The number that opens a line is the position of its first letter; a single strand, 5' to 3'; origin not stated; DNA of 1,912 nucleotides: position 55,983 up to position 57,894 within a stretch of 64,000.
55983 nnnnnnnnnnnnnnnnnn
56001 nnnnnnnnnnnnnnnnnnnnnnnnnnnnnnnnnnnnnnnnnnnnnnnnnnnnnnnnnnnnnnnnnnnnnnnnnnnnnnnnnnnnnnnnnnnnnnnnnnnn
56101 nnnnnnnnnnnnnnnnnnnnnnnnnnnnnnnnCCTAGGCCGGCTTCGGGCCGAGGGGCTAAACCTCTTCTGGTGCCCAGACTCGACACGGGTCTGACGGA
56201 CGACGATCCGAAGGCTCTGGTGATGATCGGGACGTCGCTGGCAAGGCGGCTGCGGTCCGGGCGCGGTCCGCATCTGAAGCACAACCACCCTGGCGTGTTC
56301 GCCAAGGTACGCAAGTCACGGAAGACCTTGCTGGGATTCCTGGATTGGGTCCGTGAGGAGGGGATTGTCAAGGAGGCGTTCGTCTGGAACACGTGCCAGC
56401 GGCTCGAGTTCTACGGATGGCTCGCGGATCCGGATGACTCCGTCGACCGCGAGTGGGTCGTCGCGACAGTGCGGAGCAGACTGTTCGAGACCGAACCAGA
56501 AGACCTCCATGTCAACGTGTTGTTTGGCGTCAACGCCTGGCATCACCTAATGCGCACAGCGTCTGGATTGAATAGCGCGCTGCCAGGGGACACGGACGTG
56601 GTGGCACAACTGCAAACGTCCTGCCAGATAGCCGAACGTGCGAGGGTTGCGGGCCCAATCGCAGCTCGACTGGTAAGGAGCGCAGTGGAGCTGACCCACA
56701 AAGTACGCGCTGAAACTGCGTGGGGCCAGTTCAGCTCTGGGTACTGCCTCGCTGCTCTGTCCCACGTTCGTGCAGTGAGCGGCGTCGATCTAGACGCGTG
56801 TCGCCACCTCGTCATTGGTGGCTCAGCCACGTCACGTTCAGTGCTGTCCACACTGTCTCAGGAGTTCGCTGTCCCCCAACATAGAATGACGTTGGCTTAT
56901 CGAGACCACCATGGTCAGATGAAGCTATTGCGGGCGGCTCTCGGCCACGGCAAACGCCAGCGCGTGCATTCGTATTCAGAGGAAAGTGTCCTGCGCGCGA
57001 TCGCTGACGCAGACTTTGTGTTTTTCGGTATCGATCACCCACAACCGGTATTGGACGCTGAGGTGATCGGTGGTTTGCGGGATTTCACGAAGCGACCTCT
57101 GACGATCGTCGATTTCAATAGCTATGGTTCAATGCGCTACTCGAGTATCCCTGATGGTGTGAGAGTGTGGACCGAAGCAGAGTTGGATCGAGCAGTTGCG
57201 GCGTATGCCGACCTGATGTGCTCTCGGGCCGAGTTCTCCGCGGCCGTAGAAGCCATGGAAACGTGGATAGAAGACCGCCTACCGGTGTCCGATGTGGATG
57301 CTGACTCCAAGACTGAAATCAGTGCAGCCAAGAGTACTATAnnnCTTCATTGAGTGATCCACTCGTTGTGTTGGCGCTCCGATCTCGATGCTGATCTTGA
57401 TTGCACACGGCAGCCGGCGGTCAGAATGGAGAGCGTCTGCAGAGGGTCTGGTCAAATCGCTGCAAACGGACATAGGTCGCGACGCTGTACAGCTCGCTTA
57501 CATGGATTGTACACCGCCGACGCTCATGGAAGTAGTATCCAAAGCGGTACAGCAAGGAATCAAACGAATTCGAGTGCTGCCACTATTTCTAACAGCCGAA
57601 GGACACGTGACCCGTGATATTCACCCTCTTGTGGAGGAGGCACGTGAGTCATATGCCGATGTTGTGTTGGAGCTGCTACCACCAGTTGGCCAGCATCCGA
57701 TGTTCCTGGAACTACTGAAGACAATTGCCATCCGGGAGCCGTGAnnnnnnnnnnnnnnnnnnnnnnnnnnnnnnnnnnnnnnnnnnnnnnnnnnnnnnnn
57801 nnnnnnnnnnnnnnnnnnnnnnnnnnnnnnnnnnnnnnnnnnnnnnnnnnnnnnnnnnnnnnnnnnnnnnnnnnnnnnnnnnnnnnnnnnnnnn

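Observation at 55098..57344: Ferrochelatase-like::glutamyl-tRNA-reductase-like fusion with substituted catalytic motifs in both halves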

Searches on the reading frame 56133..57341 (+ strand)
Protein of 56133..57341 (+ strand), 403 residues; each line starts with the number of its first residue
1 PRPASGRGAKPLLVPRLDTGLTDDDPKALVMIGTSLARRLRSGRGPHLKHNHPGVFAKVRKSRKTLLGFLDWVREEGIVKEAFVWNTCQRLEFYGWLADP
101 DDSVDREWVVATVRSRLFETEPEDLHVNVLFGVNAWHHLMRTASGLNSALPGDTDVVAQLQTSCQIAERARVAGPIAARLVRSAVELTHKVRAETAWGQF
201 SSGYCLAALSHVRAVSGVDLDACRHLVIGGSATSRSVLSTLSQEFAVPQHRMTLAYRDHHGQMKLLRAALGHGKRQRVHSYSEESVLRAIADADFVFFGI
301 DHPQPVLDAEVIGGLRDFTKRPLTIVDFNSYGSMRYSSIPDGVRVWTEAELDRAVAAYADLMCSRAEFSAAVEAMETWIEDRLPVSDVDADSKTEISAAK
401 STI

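Call 9: search_solved_structures(query=window:56223-57341:+, show_alignments=3, max_evalue=0.01)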
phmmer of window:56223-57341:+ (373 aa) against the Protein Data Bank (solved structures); distinct sequences matched with E-value up to 0.01: 2.
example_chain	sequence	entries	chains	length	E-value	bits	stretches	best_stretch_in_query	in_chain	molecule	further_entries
4n7r_A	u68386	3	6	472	0.00013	24.7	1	49-209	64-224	Glutamyl-tRNA reductase 1, chloroplastic | Glutamyl-tRNA reductase 1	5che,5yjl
1gpj_A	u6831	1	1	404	0.0008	22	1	100-300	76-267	Glutamyl-tRNA reductase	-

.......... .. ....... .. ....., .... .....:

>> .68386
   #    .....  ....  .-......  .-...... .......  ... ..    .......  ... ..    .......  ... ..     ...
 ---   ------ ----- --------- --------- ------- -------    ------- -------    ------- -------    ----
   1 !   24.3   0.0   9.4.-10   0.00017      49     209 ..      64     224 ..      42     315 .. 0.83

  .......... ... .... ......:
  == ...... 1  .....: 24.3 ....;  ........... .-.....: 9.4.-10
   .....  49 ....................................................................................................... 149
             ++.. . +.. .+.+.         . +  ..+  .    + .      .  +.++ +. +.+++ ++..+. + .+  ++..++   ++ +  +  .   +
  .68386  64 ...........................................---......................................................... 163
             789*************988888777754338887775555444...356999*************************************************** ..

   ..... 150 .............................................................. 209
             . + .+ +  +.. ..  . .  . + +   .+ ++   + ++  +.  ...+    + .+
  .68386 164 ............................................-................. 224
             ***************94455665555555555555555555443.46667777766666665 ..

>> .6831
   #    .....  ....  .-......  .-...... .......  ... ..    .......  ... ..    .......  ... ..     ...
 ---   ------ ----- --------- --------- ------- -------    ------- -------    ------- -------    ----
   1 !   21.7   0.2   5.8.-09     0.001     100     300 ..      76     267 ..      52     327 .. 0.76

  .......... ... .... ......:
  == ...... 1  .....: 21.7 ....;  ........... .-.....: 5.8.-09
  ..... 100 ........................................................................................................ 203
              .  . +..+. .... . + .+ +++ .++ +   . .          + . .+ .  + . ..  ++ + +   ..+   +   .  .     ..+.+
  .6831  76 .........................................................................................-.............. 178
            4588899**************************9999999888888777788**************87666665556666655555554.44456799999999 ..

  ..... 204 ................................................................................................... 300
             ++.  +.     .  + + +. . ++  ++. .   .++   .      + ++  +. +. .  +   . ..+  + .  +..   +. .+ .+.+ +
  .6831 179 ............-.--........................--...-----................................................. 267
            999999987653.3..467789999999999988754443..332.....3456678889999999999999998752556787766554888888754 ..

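Call 31: search_protein_representatives(protein=window:56133-57341:+)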
Query: 403 residues. Proteins with E-value up to 0.001 (for the whole library): 2954; up to 1e-10: 184; up to 1e-30: 64. The best 150 are listed.
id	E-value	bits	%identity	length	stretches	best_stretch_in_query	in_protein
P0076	2.7e-137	474.5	56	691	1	8-391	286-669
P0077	2.8e-122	425.1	54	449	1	23-381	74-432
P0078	2.5e-121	422.0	53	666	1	3-380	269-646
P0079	1.1e-118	413.3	51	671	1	1-383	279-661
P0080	2.8e-117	408.6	53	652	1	4-385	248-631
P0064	9.3e-116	403.6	54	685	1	20-387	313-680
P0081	1.3e-115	403.2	52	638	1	1-383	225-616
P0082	2.8e-112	392.2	54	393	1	19-383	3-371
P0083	2.3e-110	385.9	49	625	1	10-384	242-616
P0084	9.6e-110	383.8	49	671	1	2-383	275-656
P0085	1.9e-104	366.4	48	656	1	2-381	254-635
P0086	2.4e-102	359.4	48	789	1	1-390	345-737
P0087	3.5e-98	345.8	52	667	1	52-384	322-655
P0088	5.5e-98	345.1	50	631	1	1-379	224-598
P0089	5.6e-95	335.2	47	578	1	19-382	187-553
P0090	2.2e-91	323.4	47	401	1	28-390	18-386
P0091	2.1e-87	310.3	44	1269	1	9-385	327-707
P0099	1.4e-63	231.9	36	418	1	27-380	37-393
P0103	2.4e-60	221.2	35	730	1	26-381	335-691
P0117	4.3e-49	184.1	35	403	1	27-382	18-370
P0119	9.3e-49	183.1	33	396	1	28-399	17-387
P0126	7.2e-44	166.9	38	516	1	28-356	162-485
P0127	7.7e-43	163.6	34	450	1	28-383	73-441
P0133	1.9e-39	152.4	31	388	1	26-394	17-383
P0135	7.7e-35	137.2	32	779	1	28-387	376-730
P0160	1.7e-16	76.8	29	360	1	29-379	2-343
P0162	9.6e-16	74.4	29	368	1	29-387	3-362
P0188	8.8e-13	64.6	26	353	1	59-380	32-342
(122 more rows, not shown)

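Call 34: list_cluster_members(proteins=[P0160, P0162, P0188, P0117, P0119, P0133, P0082, P0090, P0099, P0091])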
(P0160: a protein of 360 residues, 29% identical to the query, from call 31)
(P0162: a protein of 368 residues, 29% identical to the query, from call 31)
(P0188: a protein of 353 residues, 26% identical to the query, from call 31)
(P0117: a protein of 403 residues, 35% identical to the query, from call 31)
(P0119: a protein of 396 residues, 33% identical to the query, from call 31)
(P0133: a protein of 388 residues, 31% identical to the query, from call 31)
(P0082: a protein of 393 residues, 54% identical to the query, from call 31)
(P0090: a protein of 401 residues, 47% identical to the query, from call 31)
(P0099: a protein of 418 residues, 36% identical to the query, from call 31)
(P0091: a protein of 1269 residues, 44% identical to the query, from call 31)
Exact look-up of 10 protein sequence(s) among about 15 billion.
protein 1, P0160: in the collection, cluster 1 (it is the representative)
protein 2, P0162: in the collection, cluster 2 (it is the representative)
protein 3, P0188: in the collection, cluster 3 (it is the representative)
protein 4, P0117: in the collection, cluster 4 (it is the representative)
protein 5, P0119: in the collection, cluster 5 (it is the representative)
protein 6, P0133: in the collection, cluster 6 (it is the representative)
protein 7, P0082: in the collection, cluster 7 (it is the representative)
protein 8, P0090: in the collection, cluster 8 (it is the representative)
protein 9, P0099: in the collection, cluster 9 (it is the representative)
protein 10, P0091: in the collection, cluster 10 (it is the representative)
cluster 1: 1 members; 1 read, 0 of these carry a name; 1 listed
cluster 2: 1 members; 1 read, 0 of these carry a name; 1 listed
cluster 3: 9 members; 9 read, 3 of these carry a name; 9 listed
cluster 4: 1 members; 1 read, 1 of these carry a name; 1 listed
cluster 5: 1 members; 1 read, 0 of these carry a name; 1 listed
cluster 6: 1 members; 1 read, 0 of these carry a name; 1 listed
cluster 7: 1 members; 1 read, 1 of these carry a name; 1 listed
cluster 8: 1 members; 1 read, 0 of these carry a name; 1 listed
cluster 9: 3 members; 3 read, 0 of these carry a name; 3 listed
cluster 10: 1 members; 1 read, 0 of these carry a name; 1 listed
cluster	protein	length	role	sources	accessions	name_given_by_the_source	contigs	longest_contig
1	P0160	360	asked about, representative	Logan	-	-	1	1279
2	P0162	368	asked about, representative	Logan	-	-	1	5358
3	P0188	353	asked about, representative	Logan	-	-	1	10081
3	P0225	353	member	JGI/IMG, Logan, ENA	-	glutamyl-tRNA reductase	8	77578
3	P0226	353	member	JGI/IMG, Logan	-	glutamyl-tRNA reductase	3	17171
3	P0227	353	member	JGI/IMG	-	glutamyl-tRNA reductase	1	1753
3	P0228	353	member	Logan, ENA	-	-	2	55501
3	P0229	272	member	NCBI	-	-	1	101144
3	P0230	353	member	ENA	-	-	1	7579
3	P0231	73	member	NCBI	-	-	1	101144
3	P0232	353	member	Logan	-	-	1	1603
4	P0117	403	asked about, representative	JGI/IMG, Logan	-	glutamyl-tRNA reductase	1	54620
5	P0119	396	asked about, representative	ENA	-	-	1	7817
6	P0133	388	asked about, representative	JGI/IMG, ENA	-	-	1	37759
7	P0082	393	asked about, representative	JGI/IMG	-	glutamyl-tRNA reductase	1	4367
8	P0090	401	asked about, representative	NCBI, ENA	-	-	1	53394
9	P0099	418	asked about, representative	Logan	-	-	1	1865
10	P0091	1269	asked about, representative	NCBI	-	-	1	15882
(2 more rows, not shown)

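Call 37: find_encoding_contigs(protein=P0117, flank=10000, max_places=1)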
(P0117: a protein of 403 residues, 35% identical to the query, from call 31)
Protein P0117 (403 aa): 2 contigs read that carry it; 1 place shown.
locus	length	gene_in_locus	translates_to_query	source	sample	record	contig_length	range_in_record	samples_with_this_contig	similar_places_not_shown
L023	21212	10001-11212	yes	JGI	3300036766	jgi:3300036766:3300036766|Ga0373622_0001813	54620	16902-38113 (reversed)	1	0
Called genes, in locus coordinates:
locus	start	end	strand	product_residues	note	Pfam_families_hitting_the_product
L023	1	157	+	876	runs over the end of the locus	PF01411:tRNA-synt_2c, PF07973:tRNA_SAD, PF02272:DHHA1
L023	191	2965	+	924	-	PF00330:Aconitase, PF00694:Aconitase_C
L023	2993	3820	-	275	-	PF00072:Response_reg, PF01740:STAS, PF13466:STAS_2 (faint)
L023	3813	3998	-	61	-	-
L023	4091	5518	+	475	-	-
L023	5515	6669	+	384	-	PF14522:Cytochrome_C7 (faint), PF22113:Mtrc-MtrF_II-IV_dom (faint)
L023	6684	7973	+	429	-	PF00202:Aminotran_3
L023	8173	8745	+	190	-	-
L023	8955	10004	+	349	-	PF00762:Ferrochelatase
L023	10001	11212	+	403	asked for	PF05201:GlutR_N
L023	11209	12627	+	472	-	PF04055:Radical_SAM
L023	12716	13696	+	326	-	PF01208:URO-D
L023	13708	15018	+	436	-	PF00083:Sugar_tr, PF03209:PUCC (faint), PF13347:MFS_2 (faint), PF07690:MFS_1, PF12832:MFS_1_like (weak), PF07690:MFS_1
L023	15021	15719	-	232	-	PF01593:Amino_oxidase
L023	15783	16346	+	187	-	-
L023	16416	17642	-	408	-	-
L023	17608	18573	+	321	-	-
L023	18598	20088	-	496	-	-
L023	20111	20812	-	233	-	PF00814:TsaD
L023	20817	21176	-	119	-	PF07238:PilZ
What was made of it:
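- Unfused hemH overlapping a 403-aa GluTR-like gene, followed by hemN-hemE, in L023 (call 37). Ancestral pairing of the first and last pathway enzymes (call 37) would suit product sensing.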

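Call 38: find_encoding_contigs(protein=P0225, flank=10000, max_places=1)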
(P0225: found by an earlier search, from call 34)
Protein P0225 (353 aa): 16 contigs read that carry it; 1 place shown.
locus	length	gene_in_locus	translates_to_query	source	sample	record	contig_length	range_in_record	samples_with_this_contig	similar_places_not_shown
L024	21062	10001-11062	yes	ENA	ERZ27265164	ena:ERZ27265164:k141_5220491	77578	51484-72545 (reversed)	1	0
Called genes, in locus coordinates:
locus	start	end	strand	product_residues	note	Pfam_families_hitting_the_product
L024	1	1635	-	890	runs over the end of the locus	-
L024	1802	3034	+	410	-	PF08245:Mur_ligase_M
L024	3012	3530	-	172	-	-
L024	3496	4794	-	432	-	PF00815:Histidinol_dh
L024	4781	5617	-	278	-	PF01842:ACT (weak), PF00551:Formyl_trans_N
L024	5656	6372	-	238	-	PF00753:Lactamase_B, PF12706:Lactamase_B_2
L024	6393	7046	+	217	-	PF00730:HhH-GPD, PF00633:HHH (weak)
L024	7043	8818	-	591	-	PF01578:Cytochrom_C_asm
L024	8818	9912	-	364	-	PF05140:ResB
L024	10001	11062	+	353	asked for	PF05201:GlutR_N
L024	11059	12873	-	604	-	PF01807:Zn_ribbon_DnaG, PF08275:DNAG_N, PF01751:Toprim, PF13155:Toprim_2, PF13362:Toprim_3 (faint), PF13662:Toprim_4, PF10410:DnaB_bind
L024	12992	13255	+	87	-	-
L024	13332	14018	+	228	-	PF00072:Response_reg, PF00486:Trans_reg_C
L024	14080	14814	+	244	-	PF02602:HEM4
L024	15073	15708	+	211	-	-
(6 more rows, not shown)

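Call 53: search_protein_families(library=pfam, proteins=[P0091, P0089, P0126, P0077, P0127], max_evalue=0.001)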
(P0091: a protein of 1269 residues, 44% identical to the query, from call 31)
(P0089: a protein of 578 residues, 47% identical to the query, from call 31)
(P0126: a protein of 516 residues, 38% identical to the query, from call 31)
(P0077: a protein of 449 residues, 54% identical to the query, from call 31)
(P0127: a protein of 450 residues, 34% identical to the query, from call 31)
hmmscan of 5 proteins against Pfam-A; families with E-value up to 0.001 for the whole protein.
P0091 (1269 aa): 3 families
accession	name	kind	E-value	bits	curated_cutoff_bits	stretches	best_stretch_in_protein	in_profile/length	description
PF00762.24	Ferrochelatase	-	1.2e-90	304.1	27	1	2-315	6-315/317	Ferrochelatase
PF04055.27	Radical_SAM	-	3e-23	83.3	29.5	1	856-1032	2-164/166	Radical SAM superfamily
PF05201.20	GlutR_N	-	1.3e-17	64.4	27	1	381-515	19-151/151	Glutamyl-tRNAGlu reductase, N-terminal domain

P0089 (578 aa): 2 families
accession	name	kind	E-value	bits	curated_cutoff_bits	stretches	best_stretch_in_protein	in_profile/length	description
PF13241.12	NAD_binding_7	-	4.5e-26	91.9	22.1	1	18-125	3-104/104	Putative NAD(P)-binding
PF05201.20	GlutR_N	-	4.7e-18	65.9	27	1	229-363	18-151/151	Glutamyl-tRNAGlu reductase, N-terminal domain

P0126 (516 aa): 1 family
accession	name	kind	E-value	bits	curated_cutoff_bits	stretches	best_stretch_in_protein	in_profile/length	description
PF05201.20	GlutR_N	-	4.8e-17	62.6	27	1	189-326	12-151/151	Glutamyl-tRNAGlu reductase, N-terminal domain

P0077 (449 aa): 1 family
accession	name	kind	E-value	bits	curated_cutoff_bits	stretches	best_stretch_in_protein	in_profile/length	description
PF05201.20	GlutR_N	-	1.1e-19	71.1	27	1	104-246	10-151/151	Glutamyl-tRNAGlu reductase, N-terminal domain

P0127 (450 aa): 1 family
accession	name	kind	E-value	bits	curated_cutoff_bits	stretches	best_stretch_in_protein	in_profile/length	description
PF05201.20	GlutR_N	-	3.3e-16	59.9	27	1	110-241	22-151/151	Glutamyl-tRNAGlu reductase, N-terminal domain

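Call 58: find_encoding_contigs(protein=P0135, flank=10000, max_places=1)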
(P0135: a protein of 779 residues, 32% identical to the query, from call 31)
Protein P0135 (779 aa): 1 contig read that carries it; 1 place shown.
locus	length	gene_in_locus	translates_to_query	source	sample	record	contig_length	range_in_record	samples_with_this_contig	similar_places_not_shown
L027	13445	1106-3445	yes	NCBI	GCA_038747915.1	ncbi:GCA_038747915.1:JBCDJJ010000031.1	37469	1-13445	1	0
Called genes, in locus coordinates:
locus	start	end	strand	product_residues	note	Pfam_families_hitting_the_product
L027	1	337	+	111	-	?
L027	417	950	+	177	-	-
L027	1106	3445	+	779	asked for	PF00762:Ferrochelatase, PF05201:GlutR_N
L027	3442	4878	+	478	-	PF04055:Radical_SAM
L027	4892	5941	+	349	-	PF01208:URO-D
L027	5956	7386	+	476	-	PF00890:FAD_binding_2 (weak), PF01266:DAO (weak), PF01593:Amino_oxidase, PF07992:Pyr_redox_2 (faint), PF12831:FAD_oxidored (weak), PF13450:NAD_binding_8, PF01266:DAO (weak)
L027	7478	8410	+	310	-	PF00005:ABC_tran, PF13304:AAA_21 (faint)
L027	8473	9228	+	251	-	PF01061:ABC2_membrane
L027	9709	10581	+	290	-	PF09375:Peptidase_M75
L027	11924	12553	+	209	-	-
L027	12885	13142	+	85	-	-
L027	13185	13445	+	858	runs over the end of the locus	PF26549:Tricorn_N (faint), PF26550:Tricorn_2nd (weak), PF07676:PD40, PF04389:Peptidase_M28, PF00595:PDZ (weak), PF13180:PDZ_2, PF17820:PDZ_6 (faint)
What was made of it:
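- Fusion-hemN-hemE-hemY in L027 (call 58).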

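Call 59: find_encoding_contigs(protein=P0103, flank=10000, max_places=1)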
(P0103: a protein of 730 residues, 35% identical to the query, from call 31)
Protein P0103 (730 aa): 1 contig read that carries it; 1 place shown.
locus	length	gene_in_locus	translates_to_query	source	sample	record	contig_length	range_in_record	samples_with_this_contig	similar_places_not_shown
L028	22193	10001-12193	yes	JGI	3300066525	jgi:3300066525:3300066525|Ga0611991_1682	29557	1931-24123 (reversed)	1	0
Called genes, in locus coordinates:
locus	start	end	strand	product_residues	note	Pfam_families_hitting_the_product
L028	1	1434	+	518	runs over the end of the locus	-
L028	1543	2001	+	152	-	PF02635:DsrE (weak)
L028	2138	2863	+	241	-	-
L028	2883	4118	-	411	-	PF13527:Acetyltransf_9 (weak)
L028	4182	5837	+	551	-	PF13320:GH123_cat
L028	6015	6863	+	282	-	PF01261:AP_endonuc_2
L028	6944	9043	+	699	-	PF06283:ThuA, PF14100:DUF6807, PF00754:F5_F8_type_C, PF22633:F5_F8_type_C_2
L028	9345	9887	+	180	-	-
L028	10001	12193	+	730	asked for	PF00762:Ferrochelatase, PF05201:GlutR_N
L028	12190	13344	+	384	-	PF01208:URO-D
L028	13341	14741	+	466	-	PF04055:Radical_SAM, PF06969:HemN_C (faint)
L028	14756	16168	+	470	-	PF00070:Pyr_redox (faint), PF00890:FAD_binding_2 (weak), PF01266:DAO (weak), PF01593:Amino_oxidase, PF03486:HI0933_like (weak), PF07992:Pyr_redox_2 (weak), PF13450:NAD_binding_8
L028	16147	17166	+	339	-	PF00762:Ferrochelatase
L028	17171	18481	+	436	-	PF00202:Aminotran_3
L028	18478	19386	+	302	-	PF01379:Porphobil_deam, PF03900:Porphobil_deamC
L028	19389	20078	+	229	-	PF02602:HEM4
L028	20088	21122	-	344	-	PF00490:ALAD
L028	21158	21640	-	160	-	-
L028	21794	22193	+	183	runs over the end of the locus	-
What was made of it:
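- Fusion-hemE-hemN-hemY-solo ferrochelatase-hemL-hemC-hemD, with hemB adjacent, in L028 (call 59). The gene tables of L027 and L028 list no other GlutR_N gene (calls 58, 59). One of these sits in an operon that also carries a separate ferrochelatase (L028, call 59).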

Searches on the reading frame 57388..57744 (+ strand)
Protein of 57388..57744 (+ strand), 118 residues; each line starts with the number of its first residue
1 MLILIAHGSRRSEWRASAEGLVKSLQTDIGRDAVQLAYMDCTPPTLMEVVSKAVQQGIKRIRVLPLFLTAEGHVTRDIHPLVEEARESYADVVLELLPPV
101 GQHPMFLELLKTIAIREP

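Call 5: search_protein_families(library=pfam, proteins=[window:57388-57744:+], max_evalue=0.01)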
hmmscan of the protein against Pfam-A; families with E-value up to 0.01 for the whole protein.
window:57388-57744:+ (118 aa): 2 families
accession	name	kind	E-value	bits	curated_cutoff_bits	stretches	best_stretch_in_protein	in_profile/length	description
PF01903.22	CbiX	-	2e-23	83.1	22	1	7-111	1-105/106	CbiX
PF06180.16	CbiK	-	6.3e-06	26.1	26.2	1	2-78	144-217/262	Cobalt chelatase (CbiK)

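Call 50: search_protein_families(library=ncbifam, proteins=[window:57388-57744:+], max_evalue=0.00001)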
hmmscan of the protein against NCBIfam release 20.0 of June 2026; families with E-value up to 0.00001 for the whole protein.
window:57388-57744:+ (118 aa): 3 families
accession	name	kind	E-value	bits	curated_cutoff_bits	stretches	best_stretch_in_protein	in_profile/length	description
NF033198.0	F430_CfbA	equivalog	1.5e-14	54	120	1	2-111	2-117/122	sirohydrochlorin nickelochelatase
NF002090.2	PRK00923.1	subfamily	8.5e-13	48.5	120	1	2-83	3-84/129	sirohydrochlorin nickelochelatase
NF004449.0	PRK05782.1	equivalog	2.2e-08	33.5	298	1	2-78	6-81/333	bifunctional sirohydrochlorin cobalt chelatase/precorrin-8X methylmutase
